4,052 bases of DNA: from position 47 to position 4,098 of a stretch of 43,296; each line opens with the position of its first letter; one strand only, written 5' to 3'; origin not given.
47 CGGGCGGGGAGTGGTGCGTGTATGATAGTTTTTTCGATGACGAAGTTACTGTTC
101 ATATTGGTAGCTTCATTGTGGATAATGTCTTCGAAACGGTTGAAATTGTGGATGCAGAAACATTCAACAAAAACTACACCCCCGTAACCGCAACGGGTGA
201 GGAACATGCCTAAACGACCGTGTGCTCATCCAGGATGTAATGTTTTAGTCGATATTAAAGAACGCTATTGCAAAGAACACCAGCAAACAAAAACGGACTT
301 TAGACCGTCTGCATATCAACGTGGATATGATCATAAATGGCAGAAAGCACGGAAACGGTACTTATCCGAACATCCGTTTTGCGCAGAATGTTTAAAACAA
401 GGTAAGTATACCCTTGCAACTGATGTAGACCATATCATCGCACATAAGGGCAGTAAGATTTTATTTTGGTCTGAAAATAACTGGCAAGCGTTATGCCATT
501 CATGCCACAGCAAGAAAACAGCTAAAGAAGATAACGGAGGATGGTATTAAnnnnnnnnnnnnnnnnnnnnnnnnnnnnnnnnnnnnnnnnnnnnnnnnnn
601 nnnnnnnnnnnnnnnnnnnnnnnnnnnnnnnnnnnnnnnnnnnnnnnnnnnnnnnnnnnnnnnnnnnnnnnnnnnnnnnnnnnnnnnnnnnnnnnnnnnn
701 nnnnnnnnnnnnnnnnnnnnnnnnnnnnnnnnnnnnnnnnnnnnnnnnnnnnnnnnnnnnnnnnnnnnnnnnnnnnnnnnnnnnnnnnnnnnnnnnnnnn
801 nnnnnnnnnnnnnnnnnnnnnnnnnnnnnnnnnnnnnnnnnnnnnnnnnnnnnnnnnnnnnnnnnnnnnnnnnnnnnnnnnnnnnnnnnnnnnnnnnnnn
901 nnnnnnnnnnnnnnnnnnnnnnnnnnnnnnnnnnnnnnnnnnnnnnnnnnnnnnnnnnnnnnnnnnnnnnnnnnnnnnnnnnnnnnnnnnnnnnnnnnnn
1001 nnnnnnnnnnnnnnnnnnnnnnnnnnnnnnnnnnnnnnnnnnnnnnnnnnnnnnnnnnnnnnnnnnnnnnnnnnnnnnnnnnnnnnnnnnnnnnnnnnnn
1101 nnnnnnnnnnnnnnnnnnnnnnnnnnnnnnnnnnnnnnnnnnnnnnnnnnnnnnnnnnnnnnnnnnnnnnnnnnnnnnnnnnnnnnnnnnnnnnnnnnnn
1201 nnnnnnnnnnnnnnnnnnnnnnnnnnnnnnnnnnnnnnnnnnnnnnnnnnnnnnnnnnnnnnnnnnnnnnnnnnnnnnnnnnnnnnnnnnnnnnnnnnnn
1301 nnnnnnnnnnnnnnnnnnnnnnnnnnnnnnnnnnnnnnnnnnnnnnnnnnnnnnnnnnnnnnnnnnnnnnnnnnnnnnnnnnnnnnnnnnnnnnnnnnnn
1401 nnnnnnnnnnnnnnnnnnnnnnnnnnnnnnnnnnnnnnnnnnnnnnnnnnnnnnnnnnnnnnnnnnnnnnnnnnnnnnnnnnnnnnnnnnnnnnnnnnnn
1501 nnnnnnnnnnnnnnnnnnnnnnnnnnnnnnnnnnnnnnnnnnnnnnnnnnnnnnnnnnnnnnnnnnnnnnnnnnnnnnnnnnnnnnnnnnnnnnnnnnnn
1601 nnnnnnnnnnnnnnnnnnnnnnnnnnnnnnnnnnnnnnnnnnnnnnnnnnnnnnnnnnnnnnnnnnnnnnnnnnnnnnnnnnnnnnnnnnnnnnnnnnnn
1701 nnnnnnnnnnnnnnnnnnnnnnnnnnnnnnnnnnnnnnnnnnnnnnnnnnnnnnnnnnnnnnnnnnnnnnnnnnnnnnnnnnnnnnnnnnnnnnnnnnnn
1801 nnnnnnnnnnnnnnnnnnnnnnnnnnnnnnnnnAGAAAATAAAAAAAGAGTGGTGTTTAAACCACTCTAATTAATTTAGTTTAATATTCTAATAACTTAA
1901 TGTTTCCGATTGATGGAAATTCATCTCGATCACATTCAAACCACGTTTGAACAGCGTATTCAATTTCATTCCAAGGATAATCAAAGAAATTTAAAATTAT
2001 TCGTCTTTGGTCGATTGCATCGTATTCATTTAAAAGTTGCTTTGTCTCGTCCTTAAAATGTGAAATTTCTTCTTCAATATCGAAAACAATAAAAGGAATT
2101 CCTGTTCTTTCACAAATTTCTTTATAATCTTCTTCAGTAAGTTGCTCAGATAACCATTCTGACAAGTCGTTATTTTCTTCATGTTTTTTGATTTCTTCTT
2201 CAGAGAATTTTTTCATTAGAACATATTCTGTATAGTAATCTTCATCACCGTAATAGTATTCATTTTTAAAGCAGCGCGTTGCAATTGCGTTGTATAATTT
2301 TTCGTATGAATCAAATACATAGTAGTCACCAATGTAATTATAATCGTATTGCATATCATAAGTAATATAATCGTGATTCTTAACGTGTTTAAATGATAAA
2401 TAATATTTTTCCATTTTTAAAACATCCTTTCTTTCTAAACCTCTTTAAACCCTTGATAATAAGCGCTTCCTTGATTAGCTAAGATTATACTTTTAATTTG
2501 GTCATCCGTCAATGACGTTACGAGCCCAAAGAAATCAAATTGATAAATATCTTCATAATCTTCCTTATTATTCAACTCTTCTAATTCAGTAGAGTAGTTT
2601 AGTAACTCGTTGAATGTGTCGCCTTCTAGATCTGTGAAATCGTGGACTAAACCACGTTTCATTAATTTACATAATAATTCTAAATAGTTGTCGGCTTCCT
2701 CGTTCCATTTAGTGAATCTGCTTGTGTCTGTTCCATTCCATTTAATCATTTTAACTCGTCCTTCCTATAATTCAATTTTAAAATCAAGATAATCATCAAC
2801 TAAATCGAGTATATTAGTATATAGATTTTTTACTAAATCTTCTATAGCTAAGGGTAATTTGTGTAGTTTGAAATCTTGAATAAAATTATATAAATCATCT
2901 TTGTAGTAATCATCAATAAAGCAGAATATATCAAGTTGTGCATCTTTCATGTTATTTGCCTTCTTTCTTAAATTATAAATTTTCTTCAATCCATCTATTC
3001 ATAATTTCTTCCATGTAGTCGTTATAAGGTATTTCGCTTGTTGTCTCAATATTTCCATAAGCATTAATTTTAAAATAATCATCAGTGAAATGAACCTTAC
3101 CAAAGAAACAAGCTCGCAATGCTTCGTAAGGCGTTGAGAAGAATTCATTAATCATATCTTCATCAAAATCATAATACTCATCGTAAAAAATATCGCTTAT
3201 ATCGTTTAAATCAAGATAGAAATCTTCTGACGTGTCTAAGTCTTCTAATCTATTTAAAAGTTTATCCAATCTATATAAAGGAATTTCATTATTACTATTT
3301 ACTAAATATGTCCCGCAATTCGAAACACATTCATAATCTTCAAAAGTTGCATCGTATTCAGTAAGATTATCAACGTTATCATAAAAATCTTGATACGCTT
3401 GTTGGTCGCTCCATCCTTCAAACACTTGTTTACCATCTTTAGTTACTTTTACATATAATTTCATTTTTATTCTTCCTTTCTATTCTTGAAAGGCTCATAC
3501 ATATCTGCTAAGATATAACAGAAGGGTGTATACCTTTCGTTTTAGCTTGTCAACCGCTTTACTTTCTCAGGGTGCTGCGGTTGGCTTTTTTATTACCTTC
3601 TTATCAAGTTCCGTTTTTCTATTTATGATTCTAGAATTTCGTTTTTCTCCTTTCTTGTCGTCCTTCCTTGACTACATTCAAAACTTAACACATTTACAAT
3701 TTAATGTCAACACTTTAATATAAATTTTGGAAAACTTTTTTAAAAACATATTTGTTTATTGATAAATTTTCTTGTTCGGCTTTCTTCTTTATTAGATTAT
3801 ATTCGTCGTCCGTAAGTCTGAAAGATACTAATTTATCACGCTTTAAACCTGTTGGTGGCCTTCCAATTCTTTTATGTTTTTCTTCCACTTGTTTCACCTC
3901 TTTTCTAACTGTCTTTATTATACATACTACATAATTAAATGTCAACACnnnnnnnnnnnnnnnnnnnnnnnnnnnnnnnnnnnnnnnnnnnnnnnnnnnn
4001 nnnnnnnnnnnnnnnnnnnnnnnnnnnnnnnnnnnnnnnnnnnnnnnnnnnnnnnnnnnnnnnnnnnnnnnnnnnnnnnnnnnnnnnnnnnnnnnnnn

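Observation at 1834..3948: Self-contained minus-strand cassette between HNH and terS: RHH regulator plus four very acidic D/E/Y-rich proteins; anti-defence or DNA-mimic candidates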

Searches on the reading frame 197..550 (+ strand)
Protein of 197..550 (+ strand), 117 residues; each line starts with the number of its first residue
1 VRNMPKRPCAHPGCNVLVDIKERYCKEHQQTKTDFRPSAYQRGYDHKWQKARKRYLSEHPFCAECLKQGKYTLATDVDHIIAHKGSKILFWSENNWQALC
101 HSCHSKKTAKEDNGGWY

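Call 3: search_protein_families(library=pfam, proteins=[window:197-550:+], max_evalue=1)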
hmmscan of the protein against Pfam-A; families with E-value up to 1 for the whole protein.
window:197-550:+ (117 aa): 3 families
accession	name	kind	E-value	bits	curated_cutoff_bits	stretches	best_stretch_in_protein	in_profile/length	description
PF01844.29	HNH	-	3.3e-09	37.2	21.4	1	62-109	1-46/47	HNH endonuclease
PF14279.12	HNH_5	-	0.0075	16.6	27.5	1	62-112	1-48/56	HNH endonuclease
PF11756.13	YgbA_NO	-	0.026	15.4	25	1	20-111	13-103/106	Nitrous oxide-stimulated promoter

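Call 4: search_protein_families(library=phrogs, proteins=[window:197-550:+], max_evalue=0.1)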
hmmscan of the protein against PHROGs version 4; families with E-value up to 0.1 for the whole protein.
window:197-550:+ (117 aa): 22 families
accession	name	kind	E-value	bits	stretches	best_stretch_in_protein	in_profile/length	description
phrog_144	-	DNA, RNA and nucleotide metabolism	8.8e-38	130.7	1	1-114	17-139/175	HNH endonuclease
phrog_2323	-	DNA, RNA and nucleotide metabolism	8.7e-31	107.2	1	28-115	4-91/113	HNH endonuclease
phrog_589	-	DNA, RNA and nucleotide metabolism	6e-28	98.8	1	17-116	54-147/179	HNH endonuclease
phrog_5956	-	DNA, RNA and nucleotide metabolism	3.8e-20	73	1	23-113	25-113/138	HNH endonuclease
phrog_119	-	DNA, RNA and nucleotide metabolism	9e-14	52.1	1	23-113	165-260/443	HNH endonuclease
phrog_333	-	DNA, RNA and nucleotide metabolism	7.3e-11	43.4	1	44-113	17-84/138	HNH endonuclease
phrog_4581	-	head and packaging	6.2e-10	40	1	17-112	18-113/395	terminase small subunit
phrog_6050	-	DNA, RNA and nucleotide metabolism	3.4e-08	33.7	1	38-112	289-362/402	HNH endonuclease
phrog_338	-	DNA, RNA and nucleotide metabolism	6e-06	26.9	1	46-113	192-265/340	HNH endonuclease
phrog_11604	-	DNA, RNA and nucleotide metabolism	6.2e-05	23.6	1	52-111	68-132/160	HNH endonuclease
phrog_3106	-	DNA, RNA and nucleotide metabolism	0.00013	22.7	1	32-113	138-226/252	HNH endonuclease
phrog_1985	-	DNA, RNA and nucleotide metabolism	0.00039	21.4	1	86-114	101-129/184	HNH endonuclease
phrog_7785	-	DNA, RNA and nucleotide metabolism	0.00056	20.9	1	22-110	33-114/147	HNH endonuclease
phrog_25061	-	DNA, RNA and nucleotide metabolism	0.0011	20.4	1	44-111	123-189/219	HNH endonuclease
phrog_1271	-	DNA, RNA and nucleotide metabolism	0.0064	16.9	1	23-112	232-320/361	HNH endonuclease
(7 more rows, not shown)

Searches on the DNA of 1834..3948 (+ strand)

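Call 7: search_dna_similar(query=window:1834-3948:+, collection=phages, mode=distant, max_rows=30)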
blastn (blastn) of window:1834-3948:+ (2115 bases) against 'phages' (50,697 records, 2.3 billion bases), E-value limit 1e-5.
No match.

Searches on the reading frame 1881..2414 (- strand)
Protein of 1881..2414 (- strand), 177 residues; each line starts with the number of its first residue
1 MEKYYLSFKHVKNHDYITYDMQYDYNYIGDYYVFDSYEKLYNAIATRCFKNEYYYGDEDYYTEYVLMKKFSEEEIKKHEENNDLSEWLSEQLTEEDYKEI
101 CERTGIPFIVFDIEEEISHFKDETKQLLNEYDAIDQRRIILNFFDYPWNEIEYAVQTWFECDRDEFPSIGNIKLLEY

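Call 3: search_protein_families(library=pfam, proteins=[window:1881-2414:-], max_evalue=1)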
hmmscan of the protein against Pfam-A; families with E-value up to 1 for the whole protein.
window:1881-2414:- (177 aa): 3 families
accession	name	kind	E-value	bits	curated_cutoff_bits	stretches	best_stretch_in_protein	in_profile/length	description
PF23357.1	DUF7088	-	0.019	15.6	27.8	1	114-146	33-65/105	Domain of unknown function (DUF7088)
PF25276.1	DUF7870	-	0.022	15.3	27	1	45-97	57-107/174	Domain of unknown function (DUF7870)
PF02833.19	DHHA2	-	0.19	12.6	27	1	81-131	7-60/126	DHHA2 domain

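Call 4: search_protein_families(library=phrogs, proteins=[window:1881-2414:-], max_evalue=0.1)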
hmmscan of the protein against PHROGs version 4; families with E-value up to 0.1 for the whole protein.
window:1881-2414:- (177 aa): 1 family
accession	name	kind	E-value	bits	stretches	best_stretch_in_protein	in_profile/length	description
phrog_145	-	head and packaging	0.032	14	1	61-134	403-476/493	portal protein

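Call 11: search_protein_families(library=ncbifam, proteins=[window:1881-2414:-], max_evalue=1)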
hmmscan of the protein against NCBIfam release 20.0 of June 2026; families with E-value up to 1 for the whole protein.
window:1881-2414:- (177 aa): 1 family
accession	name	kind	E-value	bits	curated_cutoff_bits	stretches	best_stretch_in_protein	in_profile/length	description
NF041034.1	Rad50_Sulf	equivalog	0.011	13.7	1000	1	58-139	530-611/872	DNA double-strand break repair ATPase Rad50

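Call 14: search_solved_structures(query=window:1881-2414:-, max_evalue=10)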
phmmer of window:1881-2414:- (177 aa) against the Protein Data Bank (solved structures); distinct sequences matched with E-value up to 10: 5.
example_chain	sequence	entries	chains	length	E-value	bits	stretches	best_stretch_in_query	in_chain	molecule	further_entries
8tl7_A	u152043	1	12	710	7.5e-05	26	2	69-132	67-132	Computationally designed protein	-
9u78_A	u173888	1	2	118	0.21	14.8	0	66-102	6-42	Single Chain Protein of De Novo Designed Helix Bundles-4EH2 with KDPV Loop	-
6o8c_A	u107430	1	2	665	0.24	14.6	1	56-127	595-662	Serine/threonine-protein kinase TBK1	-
4jl9_A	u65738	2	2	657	0.28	14.3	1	56-127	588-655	Serine/threonine-protein kinase TBK1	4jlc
4asi_A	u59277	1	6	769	1.3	12.2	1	79-97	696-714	ACETYL-COA CARBOXYLASE 1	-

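Call 33: search_protein_families(library=padloc, proteins=[window:1881-2414:-], max_evalue=1)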
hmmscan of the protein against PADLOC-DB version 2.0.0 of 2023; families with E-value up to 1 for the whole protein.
window:1881-2414:- (177 aa): 0 families

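Call 48: search_dna_similar(query=window:1881-2414:-, collection=phages, mode=protein, max_evalue=0.01, max_rows=15)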
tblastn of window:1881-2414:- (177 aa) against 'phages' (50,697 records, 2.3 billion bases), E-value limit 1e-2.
No match.
